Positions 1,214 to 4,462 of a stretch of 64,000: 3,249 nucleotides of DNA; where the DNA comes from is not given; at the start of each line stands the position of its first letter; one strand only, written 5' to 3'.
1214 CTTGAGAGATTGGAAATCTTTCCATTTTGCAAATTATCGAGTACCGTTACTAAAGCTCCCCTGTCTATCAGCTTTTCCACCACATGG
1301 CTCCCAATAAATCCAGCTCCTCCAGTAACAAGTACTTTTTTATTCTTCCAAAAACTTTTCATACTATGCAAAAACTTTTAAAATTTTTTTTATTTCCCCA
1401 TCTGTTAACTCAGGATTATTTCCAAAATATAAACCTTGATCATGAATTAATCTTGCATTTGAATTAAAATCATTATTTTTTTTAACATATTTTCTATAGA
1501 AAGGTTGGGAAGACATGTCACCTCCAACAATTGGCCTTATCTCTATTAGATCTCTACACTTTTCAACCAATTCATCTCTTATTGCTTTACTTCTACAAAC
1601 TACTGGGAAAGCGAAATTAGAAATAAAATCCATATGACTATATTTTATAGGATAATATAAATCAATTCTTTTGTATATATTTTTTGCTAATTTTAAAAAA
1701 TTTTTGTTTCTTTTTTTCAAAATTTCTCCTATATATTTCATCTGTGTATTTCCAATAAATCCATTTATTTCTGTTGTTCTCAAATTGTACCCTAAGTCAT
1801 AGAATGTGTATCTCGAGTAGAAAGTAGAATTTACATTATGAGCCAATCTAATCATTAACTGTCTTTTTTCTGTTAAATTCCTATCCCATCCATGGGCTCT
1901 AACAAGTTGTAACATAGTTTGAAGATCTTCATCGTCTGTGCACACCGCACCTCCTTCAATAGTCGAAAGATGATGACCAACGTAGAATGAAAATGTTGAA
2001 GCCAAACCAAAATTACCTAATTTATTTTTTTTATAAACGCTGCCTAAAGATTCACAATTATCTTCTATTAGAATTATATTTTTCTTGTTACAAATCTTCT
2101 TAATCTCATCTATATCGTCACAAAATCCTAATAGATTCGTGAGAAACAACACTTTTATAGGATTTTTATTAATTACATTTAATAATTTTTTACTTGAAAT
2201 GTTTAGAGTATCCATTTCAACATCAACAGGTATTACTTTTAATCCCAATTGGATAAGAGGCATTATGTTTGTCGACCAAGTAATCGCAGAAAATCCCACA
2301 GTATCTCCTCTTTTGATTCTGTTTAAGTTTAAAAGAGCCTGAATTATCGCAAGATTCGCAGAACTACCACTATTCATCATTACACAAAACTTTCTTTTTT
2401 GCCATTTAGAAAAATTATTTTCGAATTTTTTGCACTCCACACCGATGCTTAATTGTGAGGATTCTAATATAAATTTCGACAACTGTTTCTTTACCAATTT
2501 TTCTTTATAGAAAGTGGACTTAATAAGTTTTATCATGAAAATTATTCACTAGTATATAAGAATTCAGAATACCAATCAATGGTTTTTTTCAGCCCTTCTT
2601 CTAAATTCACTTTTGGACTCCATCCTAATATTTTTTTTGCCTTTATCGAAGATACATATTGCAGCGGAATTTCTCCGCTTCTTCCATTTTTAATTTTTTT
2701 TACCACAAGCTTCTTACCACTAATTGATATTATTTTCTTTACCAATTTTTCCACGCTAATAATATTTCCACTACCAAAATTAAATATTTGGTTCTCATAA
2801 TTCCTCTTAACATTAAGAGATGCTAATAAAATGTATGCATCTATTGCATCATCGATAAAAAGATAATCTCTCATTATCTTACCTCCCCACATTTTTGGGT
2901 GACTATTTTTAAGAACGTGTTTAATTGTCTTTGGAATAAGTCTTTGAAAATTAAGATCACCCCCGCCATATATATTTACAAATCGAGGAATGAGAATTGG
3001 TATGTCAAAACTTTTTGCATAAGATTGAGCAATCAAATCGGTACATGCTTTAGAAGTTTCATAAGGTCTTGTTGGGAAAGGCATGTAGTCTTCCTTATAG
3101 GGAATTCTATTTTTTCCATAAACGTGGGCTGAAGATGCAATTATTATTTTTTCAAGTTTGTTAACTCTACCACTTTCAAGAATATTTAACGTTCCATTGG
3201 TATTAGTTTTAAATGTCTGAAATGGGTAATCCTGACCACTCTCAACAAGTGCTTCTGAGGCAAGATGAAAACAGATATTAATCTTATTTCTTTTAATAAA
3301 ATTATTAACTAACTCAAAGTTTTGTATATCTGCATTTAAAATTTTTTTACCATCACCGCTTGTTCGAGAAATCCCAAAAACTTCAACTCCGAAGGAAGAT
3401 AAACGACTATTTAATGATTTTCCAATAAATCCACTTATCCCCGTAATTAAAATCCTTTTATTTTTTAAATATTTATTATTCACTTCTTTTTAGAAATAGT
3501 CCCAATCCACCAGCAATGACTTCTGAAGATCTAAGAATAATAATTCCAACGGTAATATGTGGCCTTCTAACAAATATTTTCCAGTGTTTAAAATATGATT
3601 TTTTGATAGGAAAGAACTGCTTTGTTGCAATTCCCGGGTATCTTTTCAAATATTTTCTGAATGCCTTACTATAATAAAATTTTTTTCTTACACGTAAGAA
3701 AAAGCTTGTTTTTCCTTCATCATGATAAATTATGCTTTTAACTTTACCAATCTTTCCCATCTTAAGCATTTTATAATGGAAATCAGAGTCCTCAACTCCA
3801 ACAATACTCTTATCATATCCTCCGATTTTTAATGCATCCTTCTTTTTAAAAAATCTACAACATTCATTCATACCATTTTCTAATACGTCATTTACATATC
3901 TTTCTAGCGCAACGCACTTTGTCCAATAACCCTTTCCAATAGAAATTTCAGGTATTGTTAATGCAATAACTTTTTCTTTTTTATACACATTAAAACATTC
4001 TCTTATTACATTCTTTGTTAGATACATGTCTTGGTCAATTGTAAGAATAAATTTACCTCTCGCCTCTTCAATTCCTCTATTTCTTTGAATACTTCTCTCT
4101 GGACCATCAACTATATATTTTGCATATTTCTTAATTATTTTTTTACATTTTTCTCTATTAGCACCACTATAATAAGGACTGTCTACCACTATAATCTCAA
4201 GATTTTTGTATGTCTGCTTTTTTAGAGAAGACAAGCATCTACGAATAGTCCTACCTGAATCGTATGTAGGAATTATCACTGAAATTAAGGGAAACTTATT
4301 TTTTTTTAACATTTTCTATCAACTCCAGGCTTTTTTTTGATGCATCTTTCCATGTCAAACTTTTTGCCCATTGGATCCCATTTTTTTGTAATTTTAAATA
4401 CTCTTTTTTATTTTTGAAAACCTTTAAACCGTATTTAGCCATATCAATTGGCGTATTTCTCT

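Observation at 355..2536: Adjacent ColD-like (His188) 3-dehydratase and Fcl/ColC-like epimerase-reductase suggest GDP-3,6-dideoxyhexose (colitose-like) synthesis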

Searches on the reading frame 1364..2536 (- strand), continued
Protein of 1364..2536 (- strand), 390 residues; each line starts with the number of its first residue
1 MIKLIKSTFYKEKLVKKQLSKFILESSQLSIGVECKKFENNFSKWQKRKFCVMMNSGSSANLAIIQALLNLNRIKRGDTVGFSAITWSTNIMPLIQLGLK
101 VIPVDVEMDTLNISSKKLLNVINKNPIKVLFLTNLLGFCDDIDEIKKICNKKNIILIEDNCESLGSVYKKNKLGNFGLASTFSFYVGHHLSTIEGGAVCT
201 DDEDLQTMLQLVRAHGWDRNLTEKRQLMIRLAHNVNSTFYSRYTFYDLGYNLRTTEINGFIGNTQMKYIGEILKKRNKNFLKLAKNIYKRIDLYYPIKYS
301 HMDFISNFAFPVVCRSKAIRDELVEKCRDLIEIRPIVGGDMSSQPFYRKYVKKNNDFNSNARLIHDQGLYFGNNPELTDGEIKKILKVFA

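Call 64: search_protein_families(library=ncbifam, proteins=[L030:12206-13243:+, L030:11211-12164:+, L030:18003-18956:+, L037:14813-15799:+, L037:15826-16752:+], max_evalue=1e-30)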
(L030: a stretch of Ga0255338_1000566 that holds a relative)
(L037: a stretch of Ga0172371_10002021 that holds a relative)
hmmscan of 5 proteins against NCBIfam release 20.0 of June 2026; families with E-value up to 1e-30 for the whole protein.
L030:12206-13243:+ (346 aa): 1 family
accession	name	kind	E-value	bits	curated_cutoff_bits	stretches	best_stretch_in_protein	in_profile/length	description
TIGR01181.1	dTDP_gluc_dehyt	equivalog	5.1e-34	117.8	365.1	0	174-334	148-301/321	dTDP-glucose 4,6-dehydratase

L030:11211-12164:+ (318 aa): 4 families
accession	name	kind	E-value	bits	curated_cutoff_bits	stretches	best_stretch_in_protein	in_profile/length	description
NF047922.1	GDPFucSynFcl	equivalog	1.3e-62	212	500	1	6-318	2-301/308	GDP-L-fucose synthase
TIGR04180.1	EDH_00030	hypoth_equivalog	2.2e-43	148.4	475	1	9-303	1-294/297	NAD-dependent 4,6-dehydratase LegB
TIGR01181.1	dTDP_gluc_dehyt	equivalog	2.9e-39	135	365.1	1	8-318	1-311/321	dTDP-glucose 4,6-dehydratase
TIGR01179.1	galE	equivalog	9.1e-36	123.3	262.3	1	8-317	1-324/332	UDP-glucose 4-epimerase GalE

L030:18003-18956:+ (318 aa): 6 families
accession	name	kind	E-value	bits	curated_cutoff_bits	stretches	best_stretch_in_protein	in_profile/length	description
TIGR02622.1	CDP_4_6_dhtase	equivalog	3.8e-66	223.6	278.45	1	8-317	3-332/352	CDP-glucose 4,6-dehydratase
TIGR01181.1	dTDP_gluc_dehyt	equivalog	4e-58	197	365.1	1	11-317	1-313/321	dTDP-glucose 4,6-dehydratase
TIGR01179.1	galE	equivalog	1.4e-46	158.8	262.3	1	11-317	1-327/332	UDP-glucose 4-epimerase GalE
TIGR04180.1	EDH_00030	hypoth_equivalog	1.3e-44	152.5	475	1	12-277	1-266/297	NAD-dependent 4,6-dehydratase LegB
NF007582.0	PRK10217.1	equivalog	1.8e-37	129.3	698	1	10-273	2-276/355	dTDP-glucose 4,6-dehydratase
NF007490.0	PRK10084.1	subfamily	6e-34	117.6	649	1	11-316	2-335/361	dTDP-glucose 4,6-dehydratase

L037:14813-15799:+ (329 aa): 1 family
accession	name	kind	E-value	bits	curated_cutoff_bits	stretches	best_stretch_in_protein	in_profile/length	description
TIGR01472.1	gmd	equivalog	6.8e-91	305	415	1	1-329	1-339/342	GDP-mannose 4,6-dehydratase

L037:15826-16752:+ (309 aa): 2 families
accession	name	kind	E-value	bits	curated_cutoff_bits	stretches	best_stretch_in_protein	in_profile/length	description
TIGR04180.1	EDH_00030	hypoth_equivalog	2.5e-38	131.8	475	1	3-293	1-295/297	NAD-dependent 4,6-dehydratase LegB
TIGR01181.1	dTDP_gluc_dehyt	equivalog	4.3e-38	131.2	365.1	1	31-308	42-312/321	dTDP-glucose 4,6-dehydratase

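Call 67: search_solved_structures(query=L007:11182-12249:+, show_alignments=1, max_evalue=1e-25)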
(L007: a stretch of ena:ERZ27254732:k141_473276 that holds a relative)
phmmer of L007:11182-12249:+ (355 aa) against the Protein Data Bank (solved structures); distinct sequences matched with E-value up to 1e-25: 2.
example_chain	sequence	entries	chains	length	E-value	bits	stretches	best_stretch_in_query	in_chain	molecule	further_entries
9rl0_E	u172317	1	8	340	1.8e-36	129.2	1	9-330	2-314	CDP-tyvelose 2-epimerase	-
1orr_A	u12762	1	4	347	3e-32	115.4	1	9-336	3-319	CDP-tyvelose-2-epimerase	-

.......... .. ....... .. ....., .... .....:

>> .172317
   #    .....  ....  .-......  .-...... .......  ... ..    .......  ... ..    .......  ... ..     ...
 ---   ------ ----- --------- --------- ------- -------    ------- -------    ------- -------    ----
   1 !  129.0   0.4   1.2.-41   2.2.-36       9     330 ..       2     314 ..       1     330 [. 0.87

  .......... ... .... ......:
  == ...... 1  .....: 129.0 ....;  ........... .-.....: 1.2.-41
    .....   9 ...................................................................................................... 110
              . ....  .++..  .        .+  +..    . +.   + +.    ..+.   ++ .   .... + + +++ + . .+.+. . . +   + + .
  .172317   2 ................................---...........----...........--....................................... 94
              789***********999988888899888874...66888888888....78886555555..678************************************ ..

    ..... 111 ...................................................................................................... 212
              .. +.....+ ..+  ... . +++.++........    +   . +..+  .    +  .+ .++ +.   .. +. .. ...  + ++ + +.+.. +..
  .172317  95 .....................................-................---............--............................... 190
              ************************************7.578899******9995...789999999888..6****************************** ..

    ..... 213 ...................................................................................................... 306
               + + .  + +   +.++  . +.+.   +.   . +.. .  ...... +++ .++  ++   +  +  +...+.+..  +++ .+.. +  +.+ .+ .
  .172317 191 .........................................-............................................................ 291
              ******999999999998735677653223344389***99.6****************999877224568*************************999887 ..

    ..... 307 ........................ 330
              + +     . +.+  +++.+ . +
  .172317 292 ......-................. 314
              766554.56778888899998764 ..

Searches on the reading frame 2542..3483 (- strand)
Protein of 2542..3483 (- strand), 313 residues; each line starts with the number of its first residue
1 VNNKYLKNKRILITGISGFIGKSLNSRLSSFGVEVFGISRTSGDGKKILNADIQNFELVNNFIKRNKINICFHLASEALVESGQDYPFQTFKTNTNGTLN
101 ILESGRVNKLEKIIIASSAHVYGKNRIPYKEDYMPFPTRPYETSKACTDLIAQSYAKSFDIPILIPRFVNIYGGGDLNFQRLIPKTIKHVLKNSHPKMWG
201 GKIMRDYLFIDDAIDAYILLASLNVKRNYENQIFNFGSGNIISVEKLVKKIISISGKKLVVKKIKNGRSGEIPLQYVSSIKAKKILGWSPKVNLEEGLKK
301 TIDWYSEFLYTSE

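Call 3: search_protein_families(library=ncbifam, proteins=[window:2542-3483:-], max_evalue=0.00001)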
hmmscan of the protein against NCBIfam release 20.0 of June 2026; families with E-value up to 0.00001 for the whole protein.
window:2542-3483:- (313 aa): 21 families
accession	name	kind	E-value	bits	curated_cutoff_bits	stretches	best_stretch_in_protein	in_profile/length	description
TIGR02622.1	CDP_4_6_dhtase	equivalog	3.5e-44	151.4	278.45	1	7-310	3-335/352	CDP-glucose 4,6-dehydratase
TIGR01181.1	dTDP_gluc_dehyt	equivalog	1.5e-39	136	365.1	1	48-307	54-313/321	dTDP-glucose 4,6-dehydratase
TIGR01179.1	galE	equivalog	1.6e-38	132.4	262.3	1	10-307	1-327/332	UDP-glucose 4-epimerase GalE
TIGR04180.1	EDH_00030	hypoth_equivalog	1.1e-34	119.8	475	1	11-292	1-296/297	NAD-dependent 4,6-dehydratase LegB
NF007956.0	PRK10675.1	subfamily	4.5e-24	85.2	394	2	36-169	42-178/338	UDP-glucose 4-epimerase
NF011728.1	PRK15181.1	equivalog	3.6e-22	78.8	760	1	50-307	75-339/348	Vi polysaccharide biosynthesis UDP-N-acetylglucosaminuronic acid C-4 epimerase TviC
NF047922.1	GDPFucSynFcl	equivalog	4.6e-21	75.6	500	1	7-307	1-303/308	GDP-L-fucose synthase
TIGR02197.1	heptose_epim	equivalog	9.6e-21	74.2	274.6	1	11-306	1-314/316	ADP-glyceromanno-heptose 6-epimerase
NF042423.1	oxyalk_red_Shew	equivalog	6.4e-18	64.9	580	1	7-265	7-267/331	2-alkyl-3-oxoalkanoate reductase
NF007582.0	PRK10217.1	equivalog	2.4e-17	63.1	698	1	52-305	59-331/355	dTDP-glucose 4,6-dehydratase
NF007490.0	PRK10084.1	subfamily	2e-16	60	649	1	50-306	56-335/361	dTDP-glucose 4,6-dehydratase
NF042422.1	oxyalk_red_OleD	equivalog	8e-13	48.4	580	1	10-264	2-259/329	2-alkyl-3-oxoalkanoate reductase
TIGR01472.1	gmd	equivalog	4e-12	46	415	1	52-299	62-332/342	GDP-mannose 4,6-dehydratase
NF008872.0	PRK11908.1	equivalog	5.5e-12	45.4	294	1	9-307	2-337/349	bifunctional UDP-4-keto-pentose/UDP-xylose synthase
NF043036.1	ErythonDh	equivalog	8.4e-12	44.9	325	1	10-157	2-165/321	D-erythronate dehydrogenase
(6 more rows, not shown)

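Call 4: search_protein_families(library=pfam, proteins=[window:2542-3483:-], max_evalue=0.00001)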
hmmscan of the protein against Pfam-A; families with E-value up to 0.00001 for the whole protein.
window:2542-3483:- (313 aa): 5 families
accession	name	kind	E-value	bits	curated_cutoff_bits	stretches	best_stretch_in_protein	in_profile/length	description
PF01370.27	Epimerase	-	1.4e-43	149.5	20.9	1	11-235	1-238/240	NAD dependent epimerase/dehydratase family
PF16363.11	GDP_Man_Dehyd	-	5.6e-43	148.1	27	1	12-301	1-332/332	GDP-mannose 4,6 dehydratase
PF02719.21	Polysacc_synt_2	-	2.3e-11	43.9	20.2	1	51-265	61-257/293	Polysaccharide biosynthesis protein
PF04321.23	RmlD_sub_bind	-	4.6e-10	39.5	27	1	10-183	2-163/287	RmlD substrate binding domain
PF01073.25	3Beta_HSD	-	1.5e-09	37.8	22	1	12-221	1-229/280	3-beta hydroxysteroid dehydrogenase/isomerase family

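Call 8: search_solved_structures(query=window:2542-3483:-, show_alignments=2)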
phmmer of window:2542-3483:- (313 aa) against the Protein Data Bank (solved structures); distinct sequences matched with E-value up to 0.001: 145 (the best 60 are shown).
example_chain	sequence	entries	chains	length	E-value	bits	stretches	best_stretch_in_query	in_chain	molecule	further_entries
4zrm_A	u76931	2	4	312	1.8e-33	119.8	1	10-307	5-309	UDP-glucose 4-epimerase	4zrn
6zl6_A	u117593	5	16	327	4.2e-30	108.8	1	10-307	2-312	Epimerase domain-containing protein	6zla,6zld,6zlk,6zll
6zlj_A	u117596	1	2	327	1.5e-29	106.9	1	10-307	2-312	Epimerase domain-containing protein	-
6bi4_A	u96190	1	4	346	7.9e-29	104.6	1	48-306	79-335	dTDP-glucose 4,6-dehydratase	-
6bwl_A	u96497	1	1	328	1.2e-28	104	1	10-306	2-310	Pal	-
2pk3_A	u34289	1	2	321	1.7e-27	100.2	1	8-305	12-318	GDP-6-deoxy-D-lyxo-4-hexulose reductase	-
4lk3_A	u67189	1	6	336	6.3e-27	98.3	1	8-307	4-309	UDP-glucuronic acid decarboxylase 1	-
2hun_A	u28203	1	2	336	7e-27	98.2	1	48-306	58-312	336aa long hypothetical dTDP-glucose 4,6-dehydratase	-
2b69_A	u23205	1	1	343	2.5e-26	96.3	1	8-307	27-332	UDP-glucuronate decarboxylase 1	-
4gll_A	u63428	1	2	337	2.9e-26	96.2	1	8-307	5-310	UDP-glucuronic acid decarboxylase 1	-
4m55_A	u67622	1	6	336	4.3e-26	95.6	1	8-307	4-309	UDP-glucuronic acid decarboxylase 1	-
3ehe_A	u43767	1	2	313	6.5e-25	91.7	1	11-302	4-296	UDP-glucose 4-epimerase (GalE-1)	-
8rdg_A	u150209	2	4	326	5.7e-24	88.6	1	10-303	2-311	SDR family NAD(P)-dependent oxidoreductase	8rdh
8rdi_A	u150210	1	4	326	2e-23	86.9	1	10-303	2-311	SDR family NAD(P)-dependent oxidoreductase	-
6pmh_A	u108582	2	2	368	2.9e-23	86.3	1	8-307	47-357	UDP-glucose 4-epimerase related protein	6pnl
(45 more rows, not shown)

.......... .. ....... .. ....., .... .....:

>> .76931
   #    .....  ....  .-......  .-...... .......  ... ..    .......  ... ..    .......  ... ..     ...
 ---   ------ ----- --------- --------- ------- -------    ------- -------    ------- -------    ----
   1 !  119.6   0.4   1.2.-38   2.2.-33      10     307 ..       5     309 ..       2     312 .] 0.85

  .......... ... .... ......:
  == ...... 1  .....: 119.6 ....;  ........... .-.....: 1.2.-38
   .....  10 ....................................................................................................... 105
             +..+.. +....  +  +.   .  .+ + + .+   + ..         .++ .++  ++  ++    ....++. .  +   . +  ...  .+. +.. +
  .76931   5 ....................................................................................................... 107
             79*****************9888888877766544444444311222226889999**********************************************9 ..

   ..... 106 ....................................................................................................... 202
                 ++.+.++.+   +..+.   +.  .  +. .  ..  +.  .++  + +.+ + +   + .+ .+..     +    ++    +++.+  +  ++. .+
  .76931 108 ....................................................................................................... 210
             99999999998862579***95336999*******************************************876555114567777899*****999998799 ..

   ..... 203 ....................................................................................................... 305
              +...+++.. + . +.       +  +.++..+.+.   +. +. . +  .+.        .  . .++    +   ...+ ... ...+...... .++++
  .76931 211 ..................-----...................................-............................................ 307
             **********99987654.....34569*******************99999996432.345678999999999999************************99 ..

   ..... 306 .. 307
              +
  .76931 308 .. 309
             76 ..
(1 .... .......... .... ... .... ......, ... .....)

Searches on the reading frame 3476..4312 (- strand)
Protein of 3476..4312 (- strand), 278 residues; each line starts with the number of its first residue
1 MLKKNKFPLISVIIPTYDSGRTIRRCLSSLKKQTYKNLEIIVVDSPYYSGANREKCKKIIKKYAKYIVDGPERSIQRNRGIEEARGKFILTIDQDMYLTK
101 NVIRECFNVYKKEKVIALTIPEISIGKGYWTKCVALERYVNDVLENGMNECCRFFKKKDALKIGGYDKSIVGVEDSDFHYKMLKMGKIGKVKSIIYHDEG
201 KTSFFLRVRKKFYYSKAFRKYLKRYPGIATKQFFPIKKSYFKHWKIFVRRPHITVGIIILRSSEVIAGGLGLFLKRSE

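Call 3: search_protein_families(library=ncbifam, proteins=[window:3476-4312:-], max_evalue=0.00001)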
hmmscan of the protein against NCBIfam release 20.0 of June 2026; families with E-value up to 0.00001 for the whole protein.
window:3476-4312:- (278 aa): 16 families
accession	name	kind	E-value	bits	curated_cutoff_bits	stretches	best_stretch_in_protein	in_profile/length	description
NF041875.1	EPS_EpsD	equivalog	8.9e-17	61.5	370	1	10-208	1-217/325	exopolysaccharide biosynthesis glycosyltransferase EpsD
TIGR04283.1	glyco_like_mftF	equivalog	3e-14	53.1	182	1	10-196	1-183/221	TIGR04283 family arsenosugar biosynthesis glycosyltransferase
NF007482.0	PRK10073.1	equivalog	1.5e-12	47.2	423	1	4-112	2-112/334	glycosyltransferase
NF047683.1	TeichurnBiosyTuaG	equivalog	5.5e-12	45.9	400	1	6-114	4-115/252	teichuronic acid biosynthesis protein TuaG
NF038299.1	EPS_HpsN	equivalog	1.1e-11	44.3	425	1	8-116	1-112/317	hormogonium polysaccharide biosynthesis glycosyltransferase HpsN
TIGR03111.1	glyc2_xrt_Gpos1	hypoth_equivalog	1.3e-11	44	363.95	1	4-118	45-165/439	TIGR03111 family XrtG-associated glycosyltransferase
NF050050.1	ProtGlycPglI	equivalog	3.2e-11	43.2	500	1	8-108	2-106/306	GalNAc(5)-diNAcBac-PP-undecaprenol beta-1,3-glucosyltransferase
TIGR03965.1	mycofact_glyco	equivalog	8.1e-10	38.1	280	1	6-116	72-185/467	mycofactocin biosynthesis glycosyltransferase MftF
TIGR03937.1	PgaC_IcaA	equivalog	1e-08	34.6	422.3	1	3-105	40-145/407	poly-beta-1,6-N-acetyl-D-glucosamine synthase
TIGR04242.1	nodulat_NodC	equivalog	8.7e-08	31.5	550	1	3-114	43-160/395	chitooligosaccharide synthase NodC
NF041394.1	GtaseAglG_Halo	equivalog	3.2e-07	29.9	440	1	10-118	3-115/304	glucosyl-dolichyl phosphate glucuronosyltransferase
TIGR04017.1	WcaA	equivalog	3.5e-07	30.1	495.75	1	7-104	4-104/279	colanic acid biosynthesis glycosyltransferase WcaA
NF007453.0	PRK10018.1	equivalog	4.3e-07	29.9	382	1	6-112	4-112/280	colanic acid biosynthesis glycosyltransferase WcaA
NF045692.1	OglycostaseCruG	equivalog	1.8e-06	27.1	600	1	5-62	38-94/386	2'-O-glycosyltransferase CruG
TIGR04195.1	S_glycosyl_SunS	equivalog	3.2e-06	26.2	350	1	3-101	52-147/421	SunS family peptide S-glycosyltransferase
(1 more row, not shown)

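Call 4: search_protein_families(library=pfam, proteins=[window:3476-4312:-], max_evalue=0.00001)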
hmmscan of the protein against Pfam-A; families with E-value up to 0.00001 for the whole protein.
window:3476-4312:- (278 aa): 3 families
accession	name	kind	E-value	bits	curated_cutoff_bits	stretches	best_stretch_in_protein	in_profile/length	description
PF00535.33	Glycos_transf_2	-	7.8e-21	75.2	23.3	1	11-132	1-127/168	Glycosyl transferase family 2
PF10111.15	Glyco_tranf_2_2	-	2.2e-09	37.6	27.3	0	11-108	1-104/276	Glycosyltransferase like family 2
PF13641.12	Glyco_tranf_2_3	-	1.4e-06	29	27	1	10-133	3-134/230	Glycosyltransferase like family 2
